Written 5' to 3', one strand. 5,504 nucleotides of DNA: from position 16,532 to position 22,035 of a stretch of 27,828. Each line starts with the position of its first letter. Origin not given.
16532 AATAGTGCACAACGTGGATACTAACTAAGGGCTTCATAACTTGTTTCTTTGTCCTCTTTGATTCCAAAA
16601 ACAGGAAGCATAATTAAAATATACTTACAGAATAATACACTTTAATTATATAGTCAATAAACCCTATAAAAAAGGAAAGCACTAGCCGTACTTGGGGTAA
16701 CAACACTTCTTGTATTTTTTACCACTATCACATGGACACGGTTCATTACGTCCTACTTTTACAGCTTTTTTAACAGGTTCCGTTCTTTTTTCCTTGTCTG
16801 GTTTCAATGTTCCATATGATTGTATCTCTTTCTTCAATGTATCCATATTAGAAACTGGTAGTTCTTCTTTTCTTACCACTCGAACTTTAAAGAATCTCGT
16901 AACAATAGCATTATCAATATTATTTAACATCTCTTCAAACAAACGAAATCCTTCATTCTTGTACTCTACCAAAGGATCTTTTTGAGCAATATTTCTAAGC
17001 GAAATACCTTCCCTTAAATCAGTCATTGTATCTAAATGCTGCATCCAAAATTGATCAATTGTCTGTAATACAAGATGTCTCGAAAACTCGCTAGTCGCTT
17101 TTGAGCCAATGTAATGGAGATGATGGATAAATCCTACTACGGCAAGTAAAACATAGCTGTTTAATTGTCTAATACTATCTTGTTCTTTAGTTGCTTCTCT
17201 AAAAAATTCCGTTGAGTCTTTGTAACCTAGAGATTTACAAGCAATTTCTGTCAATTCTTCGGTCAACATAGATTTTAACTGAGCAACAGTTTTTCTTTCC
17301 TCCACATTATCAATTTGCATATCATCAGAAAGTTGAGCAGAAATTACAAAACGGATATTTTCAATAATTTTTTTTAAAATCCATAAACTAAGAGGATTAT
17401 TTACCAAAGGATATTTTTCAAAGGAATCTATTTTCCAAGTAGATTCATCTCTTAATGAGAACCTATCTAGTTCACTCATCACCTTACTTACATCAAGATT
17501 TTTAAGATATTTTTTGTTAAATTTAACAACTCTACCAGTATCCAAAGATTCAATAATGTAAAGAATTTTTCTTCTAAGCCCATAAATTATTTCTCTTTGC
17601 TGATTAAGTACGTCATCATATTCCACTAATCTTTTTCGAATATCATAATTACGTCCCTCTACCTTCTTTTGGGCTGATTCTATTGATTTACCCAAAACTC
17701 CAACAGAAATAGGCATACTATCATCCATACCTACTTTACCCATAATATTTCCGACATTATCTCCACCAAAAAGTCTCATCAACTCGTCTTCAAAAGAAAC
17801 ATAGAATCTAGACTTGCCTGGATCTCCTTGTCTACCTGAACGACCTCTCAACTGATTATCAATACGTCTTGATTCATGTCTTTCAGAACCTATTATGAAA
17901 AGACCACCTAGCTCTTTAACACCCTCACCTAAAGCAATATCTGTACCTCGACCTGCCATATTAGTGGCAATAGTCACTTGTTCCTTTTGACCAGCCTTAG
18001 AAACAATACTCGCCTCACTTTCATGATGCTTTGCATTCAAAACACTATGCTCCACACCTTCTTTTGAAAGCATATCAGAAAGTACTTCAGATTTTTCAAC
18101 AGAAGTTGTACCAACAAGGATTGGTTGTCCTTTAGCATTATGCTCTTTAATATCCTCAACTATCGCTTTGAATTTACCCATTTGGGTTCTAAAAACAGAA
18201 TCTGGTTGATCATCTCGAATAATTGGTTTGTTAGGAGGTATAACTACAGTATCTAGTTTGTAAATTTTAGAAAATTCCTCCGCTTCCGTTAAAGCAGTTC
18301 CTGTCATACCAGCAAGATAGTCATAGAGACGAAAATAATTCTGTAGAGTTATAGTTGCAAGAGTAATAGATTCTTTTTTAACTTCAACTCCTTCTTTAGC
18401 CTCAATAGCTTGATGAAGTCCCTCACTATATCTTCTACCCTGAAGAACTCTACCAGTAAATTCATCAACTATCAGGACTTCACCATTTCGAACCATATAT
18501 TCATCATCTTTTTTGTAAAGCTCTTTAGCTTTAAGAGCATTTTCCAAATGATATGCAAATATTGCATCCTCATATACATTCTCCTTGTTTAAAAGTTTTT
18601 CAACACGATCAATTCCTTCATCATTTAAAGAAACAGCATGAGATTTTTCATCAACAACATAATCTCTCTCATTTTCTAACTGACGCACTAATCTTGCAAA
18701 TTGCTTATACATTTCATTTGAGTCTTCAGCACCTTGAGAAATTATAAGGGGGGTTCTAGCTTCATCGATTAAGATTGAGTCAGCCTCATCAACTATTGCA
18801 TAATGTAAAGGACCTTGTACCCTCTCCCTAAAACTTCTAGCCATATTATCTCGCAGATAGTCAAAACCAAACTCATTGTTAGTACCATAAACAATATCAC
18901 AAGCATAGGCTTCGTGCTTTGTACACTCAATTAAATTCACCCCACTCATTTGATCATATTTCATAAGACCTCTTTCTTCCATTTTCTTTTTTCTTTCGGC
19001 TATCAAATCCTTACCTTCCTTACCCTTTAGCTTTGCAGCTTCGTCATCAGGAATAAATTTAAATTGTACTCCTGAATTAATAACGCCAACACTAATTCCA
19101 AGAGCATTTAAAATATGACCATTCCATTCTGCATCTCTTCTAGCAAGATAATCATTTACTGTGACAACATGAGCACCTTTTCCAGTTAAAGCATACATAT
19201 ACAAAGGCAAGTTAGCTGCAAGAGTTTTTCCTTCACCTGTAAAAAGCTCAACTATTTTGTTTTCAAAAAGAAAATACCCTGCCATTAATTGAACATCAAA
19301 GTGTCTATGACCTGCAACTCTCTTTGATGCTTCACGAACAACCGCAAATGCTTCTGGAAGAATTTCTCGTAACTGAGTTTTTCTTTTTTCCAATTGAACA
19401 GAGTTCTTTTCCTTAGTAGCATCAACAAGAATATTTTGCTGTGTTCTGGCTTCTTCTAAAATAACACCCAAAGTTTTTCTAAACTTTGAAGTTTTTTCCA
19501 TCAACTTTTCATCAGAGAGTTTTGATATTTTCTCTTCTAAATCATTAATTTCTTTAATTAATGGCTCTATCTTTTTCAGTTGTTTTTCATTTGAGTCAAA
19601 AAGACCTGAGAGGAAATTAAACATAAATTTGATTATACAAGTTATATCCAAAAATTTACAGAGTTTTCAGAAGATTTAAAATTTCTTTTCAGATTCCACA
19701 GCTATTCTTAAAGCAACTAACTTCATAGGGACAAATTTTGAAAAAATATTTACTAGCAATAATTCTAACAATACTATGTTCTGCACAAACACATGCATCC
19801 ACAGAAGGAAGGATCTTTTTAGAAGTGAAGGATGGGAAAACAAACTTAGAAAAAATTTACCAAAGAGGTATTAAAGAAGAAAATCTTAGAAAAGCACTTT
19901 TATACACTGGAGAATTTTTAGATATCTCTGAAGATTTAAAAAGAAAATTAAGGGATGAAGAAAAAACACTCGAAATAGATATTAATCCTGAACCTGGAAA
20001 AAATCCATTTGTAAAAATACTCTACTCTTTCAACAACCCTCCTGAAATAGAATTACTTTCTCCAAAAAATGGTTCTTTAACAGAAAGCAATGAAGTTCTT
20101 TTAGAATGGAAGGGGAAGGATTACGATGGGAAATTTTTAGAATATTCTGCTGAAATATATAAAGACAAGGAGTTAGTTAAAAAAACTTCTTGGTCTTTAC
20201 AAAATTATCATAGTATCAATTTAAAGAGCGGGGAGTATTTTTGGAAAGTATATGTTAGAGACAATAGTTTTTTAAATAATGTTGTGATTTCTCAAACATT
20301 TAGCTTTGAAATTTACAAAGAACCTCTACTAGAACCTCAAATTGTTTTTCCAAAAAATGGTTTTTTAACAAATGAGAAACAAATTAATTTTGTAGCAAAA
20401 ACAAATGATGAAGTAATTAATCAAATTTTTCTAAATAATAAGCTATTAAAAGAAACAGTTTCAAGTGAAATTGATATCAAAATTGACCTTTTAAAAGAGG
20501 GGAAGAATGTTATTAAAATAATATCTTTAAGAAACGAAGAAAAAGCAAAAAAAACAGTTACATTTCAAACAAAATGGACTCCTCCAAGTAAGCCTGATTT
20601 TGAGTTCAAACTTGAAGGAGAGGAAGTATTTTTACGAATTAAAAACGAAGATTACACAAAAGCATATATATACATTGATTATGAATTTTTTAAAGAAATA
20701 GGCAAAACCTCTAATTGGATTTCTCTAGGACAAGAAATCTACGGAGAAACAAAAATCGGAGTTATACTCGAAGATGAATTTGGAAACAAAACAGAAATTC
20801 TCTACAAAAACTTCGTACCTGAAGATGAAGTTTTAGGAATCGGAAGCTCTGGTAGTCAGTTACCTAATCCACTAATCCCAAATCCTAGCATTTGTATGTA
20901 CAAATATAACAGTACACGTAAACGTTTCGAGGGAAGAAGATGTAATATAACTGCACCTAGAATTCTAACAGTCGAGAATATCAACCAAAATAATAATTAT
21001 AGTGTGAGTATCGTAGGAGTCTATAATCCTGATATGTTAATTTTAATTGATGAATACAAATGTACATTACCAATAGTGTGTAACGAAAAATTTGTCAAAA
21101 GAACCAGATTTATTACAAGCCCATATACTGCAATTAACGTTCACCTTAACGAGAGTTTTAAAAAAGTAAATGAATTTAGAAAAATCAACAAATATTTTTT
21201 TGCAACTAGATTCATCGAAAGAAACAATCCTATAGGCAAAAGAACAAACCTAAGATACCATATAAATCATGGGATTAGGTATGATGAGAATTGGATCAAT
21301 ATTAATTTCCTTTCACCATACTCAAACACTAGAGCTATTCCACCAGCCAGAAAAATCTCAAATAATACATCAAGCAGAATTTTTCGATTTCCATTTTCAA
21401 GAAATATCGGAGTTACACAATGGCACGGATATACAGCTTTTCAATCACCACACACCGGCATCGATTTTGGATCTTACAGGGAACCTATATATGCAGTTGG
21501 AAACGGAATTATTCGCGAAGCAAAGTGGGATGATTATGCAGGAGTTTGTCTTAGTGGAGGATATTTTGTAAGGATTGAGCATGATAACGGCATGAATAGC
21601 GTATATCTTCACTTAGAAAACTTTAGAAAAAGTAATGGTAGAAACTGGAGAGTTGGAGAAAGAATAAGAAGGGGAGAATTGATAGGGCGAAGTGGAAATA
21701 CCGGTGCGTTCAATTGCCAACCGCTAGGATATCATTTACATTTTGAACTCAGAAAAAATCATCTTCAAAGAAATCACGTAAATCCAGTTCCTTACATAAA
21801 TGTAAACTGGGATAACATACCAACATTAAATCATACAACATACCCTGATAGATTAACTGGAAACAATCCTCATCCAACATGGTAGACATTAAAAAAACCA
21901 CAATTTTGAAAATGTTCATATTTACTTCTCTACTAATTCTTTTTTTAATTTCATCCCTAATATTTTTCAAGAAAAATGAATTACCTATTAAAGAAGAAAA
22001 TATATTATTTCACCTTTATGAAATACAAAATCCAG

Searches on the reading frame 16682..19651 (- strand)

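Call 17: search_protein_families(library=pfam, proteins=[window:16682-19651:-], max_evalue=0.001)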
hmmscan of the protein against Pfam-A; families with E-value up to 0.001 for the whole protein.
window:16682-19651:- (989 aa): 6 families
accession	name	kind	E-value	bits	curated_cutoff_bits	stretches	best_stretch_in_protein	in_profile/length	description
PF07517.20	SecA_DEAD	-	1.5e-111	372.8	24.6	1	18-461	5-290/290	SecA DEAD-like domain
PF21090.3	P-loop_SecA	-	1.5e-77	260.3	27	2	476-576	1-101/205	SecA P-loop domain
PF07516.18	SecA_SW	-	6.2e-47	160.7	26.7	1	647-923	1-199/200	SecA Wing and Scaffold domain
PF01043.26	SecA_PP_bind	-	1.9e-37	128.7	23.5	1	311-417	2-110/110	SecA preprotein cross-linking domain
PF02810.21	SEC-C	-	2.1e-08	34.3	20.4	1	968-986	1-19/19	SEC-C motif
PF00271.37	Helicase_C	-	0.001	19.8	23.5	0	493-608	2-109/110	Helicase conserved C-terminal domain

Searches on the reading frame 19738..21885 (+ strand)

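Call 17: search_protein_families(library=pfam, proteins=[window:19738-21885:+], max_evalue=0.001)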
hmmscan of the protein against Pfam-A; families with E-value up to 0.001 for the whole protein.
window:19738-21885:+ (715 aa): 1 family
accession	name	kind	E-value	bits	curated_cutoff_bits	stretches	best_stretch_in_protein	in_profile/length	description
PF01551.29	Peptidase_M23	-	4.4e-19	68.9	28.7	1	571-680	2-93/96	Peptidase family M23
